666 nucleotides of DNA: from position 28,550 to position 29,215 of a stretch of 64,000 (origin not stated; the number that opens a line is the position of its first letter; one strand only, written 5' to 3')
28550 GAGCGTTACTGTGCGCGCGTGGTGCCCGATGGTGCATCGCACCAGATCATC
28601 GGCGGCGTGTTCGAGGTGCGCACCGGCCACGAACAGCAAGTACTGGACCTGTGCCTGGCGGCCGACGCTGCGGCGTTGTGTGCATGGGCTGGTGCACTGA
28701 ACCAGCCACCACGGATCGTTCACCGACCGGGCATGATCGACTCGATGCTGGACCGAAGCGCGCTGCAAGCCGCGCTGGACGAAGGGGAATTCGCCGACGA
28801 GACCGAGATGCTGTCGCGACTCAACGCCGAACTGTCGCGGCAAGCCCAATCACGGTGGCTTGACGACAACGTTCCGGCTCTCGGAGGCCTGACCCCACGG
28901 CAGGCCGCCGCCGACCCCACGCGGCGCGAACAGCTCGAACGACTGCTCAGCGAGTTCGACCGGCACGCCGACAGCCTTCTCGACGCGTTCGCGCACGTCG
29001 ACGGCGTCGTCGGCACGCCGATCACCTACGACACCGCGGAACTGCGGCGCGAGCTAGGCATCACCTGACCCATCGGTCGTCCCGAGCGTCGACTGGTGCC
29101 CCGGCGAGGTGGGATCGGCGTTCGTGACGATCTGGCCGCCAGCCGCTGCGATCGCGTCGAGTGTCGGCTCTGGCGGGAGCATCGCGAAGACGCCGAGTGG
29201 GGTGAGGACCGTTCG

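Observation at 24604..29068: hipBA followed by a large SEC-C-motif protein: possible three-component kinase module in a tRNA-linked island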

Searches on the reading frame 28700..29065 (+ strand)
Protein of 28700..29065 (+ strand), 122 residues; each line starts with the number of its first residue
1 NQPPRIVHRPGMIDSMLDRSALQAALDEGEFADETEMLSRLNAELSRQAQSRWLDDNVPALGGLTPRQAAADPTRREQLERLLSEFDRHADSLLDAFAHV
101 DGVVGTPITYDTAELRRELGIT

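Call 33: search_protein_families(library=pfam, proteins=[window:28700-29065:+], max_evalue=10)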
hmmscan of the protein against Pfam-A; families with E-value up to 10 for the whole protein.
window:28700-29065:+ (122 aa): 3 families
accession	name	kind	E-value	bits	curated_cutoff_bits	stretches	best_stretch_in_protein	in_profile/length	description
PF09722.15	Xre_MbcA_ParS_C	-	0.0073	16.7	24.5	1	49-83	11-45/51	Antitoxin Xre/MbcA/ParS C-terminal toxin-binding domain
PF21927.1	McpB_HAMP_2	-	0.022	15.3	27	1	33-60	2-29/49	Methyl-accepting chemotaxis protein McpB, second HAMP domain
PF21643.2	T6SS_Tsi2-like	-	0.093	13.4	27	1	71-111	29-69/71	T6SS, Immune protein Tsi2-like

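Call 65: search_protein_families(library=pfam, alignment_id=A5, max_evalue=0.01)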
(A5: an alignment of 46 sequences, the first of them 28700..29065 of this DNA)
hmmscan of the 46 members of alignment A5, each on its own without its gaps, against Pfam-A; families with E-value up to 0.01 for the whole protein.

A. member 1, window:28700-29065:+ (122 aa): 1 family
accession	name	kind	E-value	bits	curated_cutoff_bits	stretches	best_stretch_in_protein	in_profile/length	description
PF09722.15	Xre_MbcA_ParS_C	-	0.0073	16.7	24.5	0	49-83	11-45/51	Antitoxin Xre/MbcA/ParS C-terminal toxin-binding domain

B. families by the number of members that match (of 46 scanned): 3 families
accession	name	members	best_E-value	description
PF09722.15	Xre_MbcA_ParS_C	25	1.1e-05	Antitoxin Xre/MbcA/ParS C-terminal toxin-binding domain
PF21927.1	McpB_HAMP_2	2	0.0028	Methyl-accepting chemotaxis protein McpB, second HAMP domain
PF21643.2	T6SS_Tsi2-like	1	0.0011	T6SS, Immune protein Tsi2-like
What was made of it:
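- On Xre/MbcA/ParS antitoxin (RES-Xre): 25 of 46 family fragments hit at E<=0.01, best 1.1e-5 (call 65).
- Closest known: Xre/MbcA/ParS antitoxins of RES-Xre. Same: SEC-C aa 820-854 (W-x5-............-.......) gives PF09722 as the top Pfam hit, and 25 of 46 family fragments match it (calls 33, 65).
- Checked: 25 of 46 family C-terminal fragments hit PF09722 at E<=0.01, best 1.1e-5 (call 65).
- SEC-C has a DUF2384-like tail (calls 33, 65).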

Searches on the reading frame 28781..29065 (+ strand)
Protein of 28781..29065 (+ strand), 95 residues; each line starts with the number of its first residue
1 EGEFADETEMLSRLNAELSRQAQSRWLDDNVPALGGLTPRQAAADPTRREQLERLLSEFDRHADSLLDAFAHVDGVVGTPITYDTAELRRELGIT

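Call 36: search_solved_structures(query=A2, max_evalue=10, show_alignments=3)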
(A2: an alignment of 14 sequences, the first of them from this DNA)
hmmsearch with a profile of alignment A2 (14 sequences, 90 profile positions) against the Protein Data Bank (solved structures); distinct sequences matched with E-value up to 10: 10.
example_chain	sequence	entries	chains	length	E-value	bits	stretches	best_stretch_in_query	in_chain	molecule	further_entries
6ne2_B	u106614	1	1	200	0.0024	21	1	35-67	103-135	Designed repeat protein binder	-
4i3m_A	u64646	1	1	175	0.025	17.7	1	8-36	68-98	Aerotaxis transducer Aer2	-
4i44_A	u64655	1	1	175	0.029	17.6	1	8-36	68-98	Aerotaxis transducer Aer2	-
3lnr_A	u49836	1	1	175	0.03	17.5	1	8-36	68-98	Aerotaxis transducer Aer2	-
6ne4_B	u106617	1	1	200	0.12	15.5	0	35-67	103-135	Designed repeat binding protein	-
6d0h_B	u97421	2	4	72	0.18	15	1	24-57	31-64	ParS: COG5642 (DUF2384) antitoxin | ParS: COG5642 (DUF2384) antitoxin fragment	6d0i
3i9y_A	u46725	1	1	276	0.49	13.6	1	42-67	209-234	Sensor protein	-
3o1h_A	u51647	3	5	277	0.49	13.6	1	42-67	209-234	Sensor protein TorS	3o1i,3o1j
8ee0_A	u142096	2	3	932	1.1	12.5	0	34-53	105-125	6-deoxyerythronolide B synthase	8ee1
4alz_A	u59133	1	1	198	1.3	12.2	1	11-65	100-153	YOP PROTEINS TRANSLOCATION PROTEIN D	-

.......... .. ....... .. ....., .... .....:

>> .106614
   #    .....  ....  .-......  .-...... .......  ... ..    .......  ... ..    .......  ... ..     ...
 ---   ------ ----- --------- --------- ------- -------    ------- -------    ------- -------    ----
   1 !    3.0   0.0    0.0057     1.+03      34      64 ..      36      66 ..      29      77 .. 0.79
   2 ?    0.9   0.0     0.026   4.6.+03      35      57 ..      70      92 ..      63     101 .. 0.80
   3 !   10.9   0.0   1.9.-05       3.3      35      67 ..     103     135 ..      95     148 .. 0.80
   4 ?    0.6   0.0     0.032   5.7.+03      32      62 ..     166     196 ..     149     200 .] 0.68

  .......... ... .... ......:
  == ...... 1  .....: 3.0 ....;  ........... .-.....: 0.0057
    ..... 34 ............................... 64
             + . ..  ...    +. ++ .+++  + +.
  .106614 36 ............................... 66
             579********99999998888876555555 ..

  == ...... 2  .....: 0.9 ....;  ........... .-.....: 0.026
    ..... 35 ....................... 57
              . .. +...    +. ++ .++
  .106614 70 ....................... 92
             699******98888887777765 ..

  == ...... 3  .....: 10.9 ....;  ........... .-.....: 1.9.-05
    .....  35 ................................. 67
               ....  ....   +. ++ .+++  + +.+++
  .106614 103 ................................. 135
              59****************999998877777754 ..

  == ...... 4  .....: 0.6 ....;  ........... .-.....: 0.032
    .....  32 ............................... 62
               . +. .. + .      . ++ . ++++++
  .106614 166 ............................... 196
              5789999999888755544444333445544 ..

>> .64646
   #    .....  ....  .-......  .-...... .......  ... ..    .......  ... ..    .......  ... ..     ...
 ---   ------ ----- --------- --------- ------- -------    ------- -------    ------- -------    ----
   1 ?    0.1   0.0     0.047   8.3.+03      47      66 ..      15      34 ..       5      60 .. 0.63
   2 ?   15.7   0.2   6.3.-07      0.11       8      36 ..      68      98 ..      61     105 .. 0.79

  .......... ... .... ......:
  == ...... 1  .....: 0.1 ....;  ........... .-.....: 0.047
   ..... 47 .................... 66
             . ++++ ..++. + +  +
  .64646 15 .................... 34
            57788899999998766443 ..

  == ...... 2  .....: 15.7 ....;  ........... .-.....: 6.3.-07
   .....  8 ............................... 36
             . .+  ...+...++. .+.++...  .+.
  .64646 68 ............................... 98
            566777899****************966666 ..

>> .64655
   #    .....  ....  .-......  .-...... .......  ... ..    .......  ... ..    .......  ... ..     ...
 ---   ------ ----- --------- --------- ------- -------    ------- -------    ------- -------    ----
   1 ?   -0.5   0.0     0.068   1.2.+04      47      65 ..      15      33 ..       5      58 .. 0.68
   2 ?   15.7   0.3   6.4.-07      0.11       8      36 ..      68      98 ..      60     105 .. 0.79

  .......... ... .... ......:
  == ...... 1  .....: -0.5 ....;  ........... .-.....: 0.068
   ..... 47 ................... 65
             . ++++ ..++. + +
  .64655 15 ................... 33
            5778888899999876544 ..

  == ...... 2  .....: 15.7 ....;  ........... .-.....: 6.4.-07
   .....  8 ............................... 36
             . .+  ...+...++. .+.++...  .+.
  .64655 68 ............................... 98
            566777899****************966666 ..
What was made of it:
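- On Xre/MbcA/ParS antitoxin (RES-Xre): ParS in the PDB scores E 0.18 (call 36).
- Closest known: Xre/MbcA/ParS antitoxins of RES-Xre. Different: ParS in the PDB reaches only E 0.18 with the family profile (call 36).
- Tried and rejected: The C-terminal profile (A2) against PDB sequences gave ParS at only E 0.18, with the top hits being spurious ankyrin and Aer2 matches (call 36).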

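Call 62: find_homologous_proteins(query=A2, max_evalue=0.001)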
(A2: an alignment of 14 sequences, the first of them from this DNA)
Query A2 (14 sequences) (95 aa, profile of the alignment): 250 proteins with E <= 0.001 among 6058 candidates; the best 120 are listed.
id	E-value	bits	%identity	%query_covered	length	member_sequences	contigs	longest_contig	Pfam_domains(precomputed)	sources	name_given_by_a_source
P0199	1.0e-33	133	67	95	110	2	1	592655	-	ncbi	-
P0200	2.1e-33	132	74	95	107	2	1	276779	-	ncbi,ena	-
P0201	2.1e-33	132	71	96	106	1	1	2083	-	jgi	jgi:hypothetical protein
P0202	2.3e-33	132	77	98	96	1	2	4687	-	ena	-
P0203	7.3e-33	130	70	96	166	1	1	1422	-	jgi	jgi:hypothetical protein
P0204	1.1e-32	130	59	93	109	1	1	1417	-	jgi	jgi:hypothetical protein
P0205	2.9e-32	128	78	89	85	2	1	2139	-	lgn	-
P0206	3.0e-32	128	67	95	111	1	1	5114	-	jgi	jgi:hypothetical protein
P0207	1.3e-31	126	74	95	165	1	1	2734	-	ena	-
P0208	1.7e-31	126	66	96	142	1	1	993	-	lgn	-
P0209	1.8e-31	126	70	96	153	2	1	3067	-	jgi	jgi:hypothetical protein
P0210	2.3e-31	125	69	88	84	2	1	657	-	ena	-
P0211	4.1e-30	121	65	96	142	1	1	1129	-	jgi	jgi:hypothetical protein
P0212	9.5e-30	120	62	95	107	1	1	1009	-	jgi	jgi:hypothetical protein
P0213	9.6e-30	120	64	94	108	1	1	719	-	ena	-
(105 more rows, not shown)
